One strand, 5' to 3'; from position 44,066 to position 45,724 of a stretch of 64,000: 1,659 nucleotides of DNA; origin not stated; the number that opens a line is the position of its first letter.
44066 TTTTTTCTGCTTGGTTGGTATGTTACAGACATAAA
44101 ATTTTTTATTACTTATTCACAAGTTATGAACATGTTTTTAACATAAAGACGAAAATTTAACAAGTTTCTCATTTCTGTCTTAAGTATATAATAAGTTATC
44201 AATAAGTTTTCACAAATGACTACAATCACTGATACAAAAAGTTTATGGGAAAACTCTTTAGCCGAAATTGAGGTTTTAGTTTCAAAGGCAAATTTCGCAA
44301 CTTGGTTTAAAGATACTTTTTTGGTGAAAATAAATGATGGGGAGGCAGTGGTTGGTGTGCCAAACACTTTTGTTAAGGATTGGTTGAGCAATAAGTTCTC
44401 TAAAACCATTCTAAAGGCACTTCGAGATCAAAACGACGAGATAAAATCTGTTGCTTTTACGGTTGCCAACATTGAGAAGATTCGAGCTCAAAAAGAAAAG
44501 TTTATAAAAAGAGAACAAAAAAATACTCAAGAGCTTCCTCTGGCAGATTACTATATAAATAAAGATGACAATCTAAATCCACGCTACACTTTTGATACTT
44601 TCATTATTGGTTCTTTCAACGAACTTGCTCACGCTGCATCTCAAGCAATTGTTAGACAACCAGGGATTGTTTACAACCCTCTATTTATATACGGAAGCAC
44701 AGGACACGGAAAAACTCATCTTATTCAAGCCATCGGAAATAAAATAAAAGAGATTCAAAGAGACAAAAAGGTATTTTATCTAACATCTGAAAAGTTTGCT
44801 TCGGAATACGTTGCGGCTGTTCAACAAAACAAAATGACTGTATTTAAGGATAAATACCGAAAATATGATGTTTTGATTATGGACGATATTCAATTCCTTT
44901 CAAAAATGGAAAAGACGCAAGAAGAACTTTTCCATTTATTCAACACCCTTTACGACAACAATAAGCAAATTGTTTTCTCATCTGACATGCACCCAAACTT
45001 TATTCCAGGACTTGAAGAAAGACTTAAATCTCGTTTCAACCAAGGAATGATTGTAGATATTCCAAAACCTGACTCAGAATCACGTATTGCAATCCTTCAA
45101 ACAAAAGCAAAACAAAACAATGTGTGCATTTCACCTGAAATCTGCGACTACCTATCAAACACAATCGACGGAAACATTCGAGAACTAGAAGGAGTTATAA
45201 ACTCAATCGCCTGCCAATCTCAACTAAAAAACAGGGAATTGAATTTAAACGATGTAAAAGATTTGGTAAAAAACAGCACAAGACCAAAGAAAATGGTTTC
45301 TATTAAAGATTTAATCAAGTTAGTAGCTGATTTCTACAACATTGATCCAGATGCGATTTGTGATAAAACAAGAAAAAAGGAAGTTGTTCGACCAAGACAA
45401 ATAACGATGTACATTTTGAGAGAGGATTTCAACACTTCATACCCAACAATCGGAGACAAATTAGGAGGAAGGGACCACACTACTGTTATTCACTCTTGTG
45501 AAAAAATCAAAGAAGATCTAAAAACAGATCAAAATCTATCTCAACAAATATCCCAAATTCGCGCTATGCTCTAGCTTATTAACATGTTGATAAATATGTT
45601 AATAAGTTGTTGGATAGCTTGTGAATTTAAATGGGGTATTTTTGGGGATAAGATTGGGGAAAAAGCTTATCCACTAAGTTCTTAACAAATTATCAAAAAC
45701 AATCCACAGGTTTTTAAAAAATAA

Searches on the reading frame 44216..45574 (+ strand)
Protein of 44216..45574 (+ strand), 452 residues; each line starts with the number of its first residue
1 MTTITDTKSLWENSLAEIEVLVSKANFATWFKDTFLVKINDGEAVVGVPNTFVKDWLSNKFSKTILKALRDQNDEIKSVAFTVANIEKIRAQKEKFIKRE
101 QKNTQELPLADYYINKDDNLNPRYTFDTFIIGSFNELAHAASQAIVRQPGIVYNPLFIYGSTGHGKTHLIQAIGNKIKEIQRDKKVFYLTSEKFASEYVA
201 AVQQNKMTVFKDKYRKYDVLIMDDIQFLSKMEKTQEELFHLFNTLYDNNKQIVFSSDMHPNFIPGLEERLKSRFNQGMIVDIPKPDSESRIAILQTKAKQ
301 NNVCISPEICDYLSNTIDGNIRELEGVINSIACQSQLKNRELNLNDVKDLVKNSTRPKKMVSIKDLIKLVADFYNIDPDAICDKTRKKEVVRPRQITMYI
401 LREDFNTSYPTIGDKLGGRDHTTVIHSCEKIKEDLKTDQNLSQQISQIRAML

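Call 79: search_protein_families(library=pfam, proteins=[window:44216-45574:+], max_evalue=0.001)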
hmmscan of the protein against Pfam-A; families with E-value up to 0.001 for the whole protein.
window:44216-45574:+ (452 aa): 9 families
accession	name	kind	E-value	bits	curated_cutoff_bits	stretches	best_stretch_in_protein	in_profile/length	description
PF00308.24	Bac_DnaA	-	6.6e-66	221.9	23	1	120-281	1-162/162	Bacterial DnaA ATPAse domain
PF08299.17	Bac_DnaA_C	-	9.7e-27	93.2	31.5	1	364-431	2-69/69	Bacterial dnaA protein helix-turn-helix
PF11638.13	DnaA_N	-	7.8e-14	51.6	24.6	1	9-70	2-64/65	DnaA N-terminal domain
PF01695.23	IstB_IS21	-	4.2e-11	43.2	24.1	1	157-255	96-192/238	IstB-like ATP binding protein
PF00004.35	AAA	-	9.4e-07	29.8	21.2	1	157-250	2-100/131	ATPase family associated with various cellular activities (AAA)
PF00910.28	RNA_helicase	-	4.4e-05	24.3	21.5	1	157-245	2-74/105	RNA helicase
PF13173.12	AAA_14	-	5.7e-05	23.6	27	1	154-256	3-97/129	AAA domain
PF01637.24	ATPase_2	-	7.4e-05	23.1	33.2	1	153-253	20-113/225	ATPase domain predominantly from Archaea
PF13401.12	AAA_22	-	0.00014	22.6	27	0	156-250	8-114/130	AAA domain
